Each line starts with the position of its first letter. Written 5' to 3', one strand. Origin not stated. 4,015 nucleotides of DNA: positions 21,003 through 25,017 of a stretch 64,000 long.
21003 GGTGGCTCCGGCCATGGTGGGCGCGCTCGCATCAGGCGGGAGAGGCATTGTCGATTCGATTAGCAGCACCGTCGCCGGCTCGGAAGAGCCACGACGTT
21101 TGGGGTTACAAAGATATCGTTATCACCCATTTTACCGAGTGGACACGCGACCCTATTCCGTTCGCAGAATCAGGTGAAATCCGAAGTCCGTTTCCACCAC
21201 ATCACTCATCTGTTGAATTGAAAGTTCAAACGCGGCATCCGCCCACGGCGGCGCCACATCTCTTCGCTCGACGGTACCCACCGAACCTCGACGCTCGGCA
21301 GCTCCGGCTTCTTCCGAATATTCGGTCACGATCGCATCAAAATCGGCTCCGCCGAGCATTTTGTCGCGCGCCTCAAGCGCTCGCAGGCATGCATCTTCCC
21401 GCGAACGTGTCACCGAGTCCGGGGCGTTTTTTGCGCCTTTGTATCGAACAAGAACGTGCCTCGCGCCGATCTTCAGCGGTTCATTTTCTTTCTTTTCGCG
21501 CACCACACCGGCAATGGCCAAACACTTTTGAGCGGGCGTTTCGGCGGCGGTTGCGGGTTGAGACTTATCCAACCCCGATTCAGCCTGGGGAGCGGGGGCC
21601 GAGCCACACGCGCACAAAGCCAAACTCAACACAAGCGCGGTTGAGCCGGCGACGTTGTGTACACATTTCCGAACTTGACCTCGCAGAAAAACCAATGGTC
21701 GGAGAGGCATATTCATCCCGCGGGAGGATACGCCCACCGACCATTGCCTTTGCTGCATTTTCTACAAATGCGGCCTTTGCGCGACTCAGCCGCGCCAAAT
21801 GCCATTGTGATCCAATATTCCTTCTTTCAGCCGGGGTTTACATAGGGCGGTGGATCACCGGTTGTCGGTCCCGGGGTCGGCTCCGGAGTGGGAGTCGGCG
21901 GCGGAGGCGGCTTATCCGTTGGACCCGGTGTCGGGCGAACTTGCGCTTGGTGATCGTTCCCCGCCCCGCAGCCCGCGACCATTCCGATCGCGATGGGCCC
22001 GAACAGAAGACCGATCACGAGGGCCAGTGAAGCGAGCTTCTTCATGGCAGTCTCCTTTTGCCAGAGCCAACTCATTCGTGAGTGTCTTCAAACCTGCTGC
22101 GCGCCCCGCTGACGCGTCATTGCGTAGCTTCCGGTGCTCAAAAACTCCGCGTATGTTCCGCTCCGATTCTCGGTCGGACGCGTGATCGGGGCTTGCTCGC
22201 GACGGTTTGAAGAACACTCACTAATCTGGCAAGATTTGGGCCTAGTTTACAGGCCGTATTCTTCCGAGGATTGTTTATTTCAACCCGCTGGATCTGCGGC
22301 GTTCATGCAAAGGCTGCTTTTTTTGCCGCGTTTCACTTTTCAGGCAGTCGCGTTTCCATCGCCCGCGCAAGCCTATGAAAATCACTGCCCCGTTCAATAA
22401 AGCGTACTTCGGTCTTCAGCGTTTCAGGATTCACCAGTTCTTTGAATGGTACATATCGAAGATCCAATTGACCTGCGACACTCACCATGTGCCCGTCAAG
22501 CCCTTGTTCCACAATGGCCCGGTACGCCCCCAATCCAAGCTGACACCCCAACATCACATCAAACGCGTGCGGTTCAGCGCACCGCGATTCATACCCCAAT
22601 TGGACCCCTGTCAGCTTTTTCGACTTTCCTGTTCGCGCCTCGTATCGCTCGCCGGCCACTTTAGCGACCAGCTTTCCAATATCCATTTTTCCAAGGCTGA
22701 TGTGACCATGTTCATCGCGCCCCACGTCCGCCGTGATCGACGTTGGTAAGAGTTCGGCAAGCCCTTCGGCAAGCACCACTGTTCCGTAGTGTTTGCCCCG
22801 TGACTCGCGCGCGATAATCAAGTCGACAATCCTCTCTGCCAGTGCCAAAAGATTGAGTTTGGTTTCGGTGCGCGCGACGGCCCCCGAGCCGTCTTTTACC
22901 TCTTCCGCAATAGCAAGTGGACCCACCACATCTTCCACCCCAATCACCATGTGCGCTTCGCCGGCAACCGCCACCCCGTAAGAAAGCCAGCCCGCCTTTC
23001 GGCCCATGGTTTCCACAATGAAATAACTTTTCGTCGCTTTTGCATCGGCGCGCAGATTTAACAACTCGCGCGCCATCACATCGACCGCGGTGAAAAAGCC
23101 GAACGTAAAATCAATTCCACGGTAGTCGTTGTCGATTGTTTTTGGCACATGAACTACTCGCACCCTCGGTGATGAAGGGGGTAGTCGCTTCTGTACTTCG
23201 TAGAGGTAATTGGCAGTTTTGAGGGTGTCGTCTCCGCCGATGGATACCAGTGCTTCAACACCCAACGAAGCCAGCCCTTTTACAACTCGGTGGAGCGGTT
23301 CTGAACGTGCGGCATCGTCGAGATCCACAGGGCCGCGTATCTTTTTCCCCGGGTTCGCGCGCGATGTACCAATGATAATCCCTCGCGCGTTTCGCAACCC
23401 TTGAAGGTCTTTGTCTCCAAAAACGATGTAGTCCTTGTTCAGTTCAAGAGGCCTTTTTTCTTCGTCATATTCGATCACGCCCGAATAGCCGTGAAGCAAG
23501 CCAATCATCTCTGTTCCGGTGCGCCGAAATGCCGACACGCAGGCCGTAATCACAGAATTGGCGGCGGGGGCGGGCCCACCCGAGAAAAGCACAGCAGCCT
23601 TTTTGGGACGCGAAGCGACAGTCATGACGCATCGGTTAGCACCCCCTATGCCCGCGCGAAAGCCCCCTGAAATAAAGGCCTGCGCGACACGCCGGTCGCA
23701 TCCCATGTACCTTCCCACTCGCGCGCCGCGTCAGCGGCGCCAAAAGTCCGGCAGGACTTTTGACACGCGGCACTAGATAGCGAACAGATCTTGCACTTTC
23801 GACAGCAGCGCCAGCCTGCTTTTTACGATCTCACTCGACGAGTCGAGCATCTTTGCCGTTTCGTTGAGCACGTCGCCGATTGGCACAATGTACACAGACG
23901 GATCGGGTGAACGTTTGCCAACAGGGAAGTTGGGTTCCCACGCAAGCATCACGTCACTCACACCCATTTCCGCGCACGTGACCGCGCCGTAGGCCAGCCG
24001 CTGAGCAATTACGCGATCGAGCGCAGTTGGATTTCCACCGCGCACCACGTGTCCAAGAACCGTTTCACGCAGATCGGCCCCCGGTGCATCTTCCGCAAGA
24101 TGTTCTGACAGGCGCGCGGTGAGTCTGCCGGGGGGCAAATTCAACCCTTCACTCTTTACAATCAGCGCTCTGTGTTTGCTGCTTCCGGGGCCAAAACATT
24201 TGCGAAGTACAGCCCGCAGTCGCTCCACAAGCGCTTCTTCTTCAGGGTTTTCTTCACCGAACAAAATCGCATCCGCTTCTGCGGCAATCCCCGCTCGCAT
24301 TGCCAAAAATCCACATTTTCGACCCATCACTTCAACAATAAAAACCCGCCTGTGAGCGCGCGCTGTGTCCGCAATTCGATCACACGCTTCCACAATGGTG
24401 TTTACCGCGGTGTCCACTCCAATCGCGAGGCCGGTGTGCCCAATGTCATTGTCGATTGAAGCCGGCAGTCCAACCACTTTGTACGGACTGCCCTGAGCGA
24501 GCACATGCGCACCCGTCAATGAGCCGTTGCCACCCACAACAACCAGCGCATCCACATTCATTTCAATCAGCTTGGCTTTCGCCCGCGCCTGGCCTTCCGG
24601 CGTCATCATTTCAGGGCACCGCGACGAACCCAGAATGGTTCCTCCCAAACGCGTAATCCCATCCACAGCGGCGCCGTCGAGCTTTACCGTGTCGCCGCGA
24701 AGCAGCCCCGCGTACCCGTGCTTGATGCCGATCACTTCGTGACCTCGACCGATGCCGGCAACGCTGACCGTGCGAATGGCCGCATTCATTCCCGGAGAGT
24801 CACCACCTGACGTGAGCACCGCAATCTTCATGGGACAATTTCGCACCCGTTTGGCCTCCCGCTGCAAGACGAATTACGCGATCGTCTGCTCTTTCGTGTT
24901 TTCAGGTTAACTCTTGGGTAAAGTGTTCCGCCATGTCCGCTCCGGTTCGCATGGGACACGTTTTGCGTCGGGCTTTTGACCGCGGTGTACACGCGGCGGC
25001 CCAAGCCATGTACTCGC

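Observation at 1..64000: The 8-bp palindrome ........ is about 15-fold over-represented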

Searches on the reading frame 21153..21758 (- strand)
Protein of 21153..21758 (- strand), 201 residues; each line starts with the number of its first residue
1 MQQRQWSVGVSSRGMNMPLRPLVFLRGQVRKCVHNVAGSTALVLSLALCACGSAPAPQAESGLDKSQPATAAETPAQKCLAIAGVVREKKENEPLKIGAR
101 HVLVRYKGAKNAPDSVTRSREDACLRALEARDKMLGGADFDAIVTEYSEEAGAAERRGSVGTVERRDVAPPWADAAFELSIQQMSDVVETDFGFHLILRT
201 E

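Call 66: search_protein_families(library=ncbifam, proteins=[window:21153-21758:-], max_evalue=0.01)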
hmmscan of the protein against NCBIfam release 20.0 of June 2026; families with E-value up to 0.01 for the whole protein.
window:21153-21758:- (201 aa): 7 families
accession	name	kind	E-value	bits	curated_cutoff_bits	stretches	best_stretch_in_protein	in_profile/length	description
NF002824.0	PRK02998.1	subfamily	1.4e-10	41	360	1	127-198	148-219/283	peptidylprolyl isomerase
NF000809.0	PRK00059.1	equivalog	1.9e-09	37.3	303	1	88-197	188-282/336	peptidylprolyl isomerase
NF002846.0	PRK03095.1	equivalog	6.6e-08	32.4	361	1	129-200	148-219/287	peptidylprolyl isomerase PrsA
NF008038.0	PRK10770.1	equivalog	1.5e-07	30.6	394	1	97-197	285-378/431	peptidylprolyl isomerase SurA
NF002827.0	PRK03002.1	equivalog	1.9e-07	30.4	343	1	126-200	149-223/285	peptidylprolyl isomerase PrsA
TIGR02933.1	nifM_nitrog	equivalog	0.00011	22.1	168.2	1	117-198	141-216/256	nitrogen fixation protein NifM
NF008054.0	PRK10788.1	equivalog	0.0093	14.7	493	0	127-197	284-352/626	peptidylprolyl isomerase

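Call 67: search_protein_families(library=pfam, proteins=[window:21153-21758:-], max_evalue=0.01)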
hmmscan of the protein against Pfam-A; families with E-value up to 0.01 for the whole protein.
window:21153-21758:- (201 aa): 3 families
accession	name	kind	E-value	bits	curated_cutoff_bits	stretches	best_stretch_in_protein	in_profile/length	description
PF13616.12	Rotamase_3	-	1.5e-15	58.2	22.5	1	88-197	9-110/116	PPIC-type PPIASE domain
PF00639.27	Rotamase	-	2.5e-15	57.7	21.7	1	101-200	1-96/97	PPIC-type PPIASE domain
PF13145.12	Rotamase_2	-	7e-05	24.1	27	1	129-198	37-104/121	PPIC-type PPIASE domain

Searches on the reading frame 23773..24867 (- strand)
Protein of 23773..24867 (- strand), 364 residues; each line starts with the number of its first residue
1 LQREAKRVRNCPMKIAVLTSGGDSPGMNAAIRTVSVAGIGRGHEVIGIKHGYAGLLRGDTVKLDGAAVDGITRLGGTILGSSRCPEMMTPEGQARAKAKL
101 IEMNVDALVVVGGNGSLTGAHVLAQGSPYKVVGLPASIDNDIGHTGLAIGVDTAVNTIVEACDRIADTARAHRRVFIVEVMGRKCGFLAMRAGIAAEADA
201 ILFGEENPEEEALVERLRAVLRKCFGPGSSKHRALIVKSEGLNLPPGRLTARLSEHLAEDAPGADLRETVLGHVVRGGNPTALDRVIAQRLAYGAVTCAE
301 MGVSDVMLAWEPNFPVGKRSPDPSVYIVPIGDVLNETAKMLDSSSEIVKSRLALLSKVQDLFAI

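Call 9: search_protein_families(library=pfam, proteins=[window:23773-24867:-])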
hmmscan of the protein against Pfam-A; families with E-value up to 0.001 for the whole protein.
window:23773-24867:- (364 aa): 1 family
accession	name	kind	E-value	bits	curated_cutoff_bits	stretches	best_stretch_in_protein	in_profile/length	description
PF00365.25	PFK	-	1.1e-93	314.1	30.9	1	14-298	1-276/277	Phosphofructokinase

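Call 44: find_related_loci(query=window:23773-24867:-, collection=metagenome_contigs, flank=10000)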
Query window:23773-24867:- (364 aa) in metagenome_contigs; peptide patterns used: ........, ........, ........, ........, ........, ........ (x = any residue, [..] = any of these).
280 stretches matched a pattern; 34 encode a relative of the query (tblastn E <= 1e-3); 34 distinct loci.
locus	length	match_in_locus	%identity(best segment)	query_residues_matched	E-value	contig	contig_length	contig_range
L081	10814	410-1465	84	13-364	0e+0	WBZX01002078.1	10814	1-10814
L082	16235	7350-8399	84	13-362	0e+0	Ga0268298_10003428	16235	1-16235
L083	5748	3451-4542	79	1-364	0e+0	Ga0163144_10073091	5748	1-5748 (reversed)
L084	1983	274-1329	67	13-364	2e-172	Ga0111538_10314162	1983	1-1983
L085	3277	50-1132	63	4-364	3e-149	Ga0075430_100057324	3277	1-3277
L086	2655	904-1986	63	4-364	3e-151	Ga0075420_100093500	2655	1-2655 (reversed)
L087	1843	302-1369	65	10-364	1e-151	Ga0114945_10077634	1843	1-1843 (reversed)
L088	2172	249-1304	62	13-364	7e-148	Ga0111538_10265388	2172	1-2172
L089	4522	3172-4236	62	9-364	2e-139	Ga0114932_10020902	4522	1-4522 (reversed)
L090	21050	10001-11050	61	4-352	4e-126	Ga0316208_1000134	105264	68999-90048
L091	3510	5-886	70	66-359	6e-129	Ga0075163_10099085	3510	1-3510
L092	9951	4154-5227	49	14-362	6e-94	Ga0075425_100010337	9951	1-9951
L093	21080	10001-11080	43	14-364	2e-85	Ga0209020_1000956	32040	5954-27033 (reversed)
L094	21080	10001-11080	43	14-364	2e-85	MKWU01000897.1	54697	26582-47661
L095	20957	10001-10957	39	4-328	4e-62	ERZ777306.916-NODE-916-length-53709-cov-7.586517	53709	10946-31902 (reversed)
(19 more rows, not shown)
